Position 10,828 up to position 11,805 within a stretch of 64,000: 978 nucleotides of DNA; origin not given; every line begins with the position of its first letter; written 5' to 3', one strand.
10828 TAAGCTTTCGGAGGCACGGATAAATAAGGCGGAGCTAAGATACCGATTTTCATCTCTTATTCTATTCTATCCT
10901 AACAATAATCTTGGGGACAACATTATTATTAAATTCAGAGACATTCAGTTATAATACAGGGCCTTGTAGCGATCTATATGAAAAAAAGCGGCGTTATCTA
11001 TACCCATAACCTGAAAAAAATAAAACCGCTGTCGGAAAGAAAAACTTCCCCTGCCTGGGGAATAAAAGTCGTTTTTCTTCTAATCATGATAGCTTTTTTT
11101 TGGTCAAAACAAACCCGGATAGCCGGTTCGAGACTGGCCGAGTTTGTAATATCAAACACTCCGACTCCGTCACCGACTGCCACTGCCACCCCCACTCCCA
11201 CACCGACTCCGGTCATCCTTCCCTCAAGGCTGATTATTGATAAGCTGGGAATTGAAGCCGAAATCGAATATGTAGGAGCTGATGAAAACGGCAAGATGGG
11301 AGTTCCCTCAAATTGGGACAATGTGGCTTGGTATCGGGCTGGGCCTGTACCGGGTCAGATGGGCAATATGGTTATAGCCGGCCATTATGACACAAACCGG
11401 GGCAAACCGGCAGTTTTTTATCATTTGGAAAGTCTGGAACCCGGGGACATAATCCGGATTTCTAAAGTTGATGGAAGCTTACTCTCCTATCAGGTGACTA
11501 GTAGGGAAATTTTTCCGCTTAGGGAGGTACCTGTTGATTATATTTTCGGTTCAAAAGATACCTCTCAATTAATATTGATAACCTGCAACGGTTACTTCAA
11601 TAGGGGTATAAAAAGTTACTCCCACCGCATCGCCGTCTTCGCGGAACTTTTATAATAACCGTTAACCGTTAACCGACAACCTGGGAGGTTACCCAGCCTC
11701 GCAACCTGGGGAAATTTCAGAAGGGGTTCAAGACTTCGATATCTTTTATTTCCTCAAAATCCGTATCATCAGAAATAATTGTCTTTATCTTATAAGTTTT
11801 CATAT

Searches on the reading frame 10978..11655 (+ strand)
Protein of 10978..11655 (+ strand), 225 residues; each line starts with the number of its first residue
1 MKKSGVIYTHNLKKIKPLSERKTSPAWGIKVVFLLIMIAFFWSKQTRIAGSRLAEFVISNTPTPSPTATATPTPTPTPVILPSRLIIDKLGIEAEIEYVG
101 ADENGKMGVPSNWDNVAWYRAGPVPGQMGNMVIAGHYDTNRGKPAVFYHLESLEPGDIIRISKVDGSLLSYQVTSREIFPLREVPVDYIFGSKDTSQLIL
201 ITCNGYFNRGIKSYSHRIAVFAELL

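Call 14: search_protein_families(library=pfam, proteins=[window:10978-11655:+], max_evalue=0.001)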
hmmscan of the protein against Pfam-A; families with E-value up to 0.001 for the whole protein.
window:10978-11655:+ (225 aa): 1 family
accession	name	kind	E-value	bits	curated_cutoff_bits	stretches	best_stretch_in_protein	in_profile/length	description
PF04203.18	Sortase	-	1.9e-21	76.5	26.6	1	87-224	3-124/125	Sortase domain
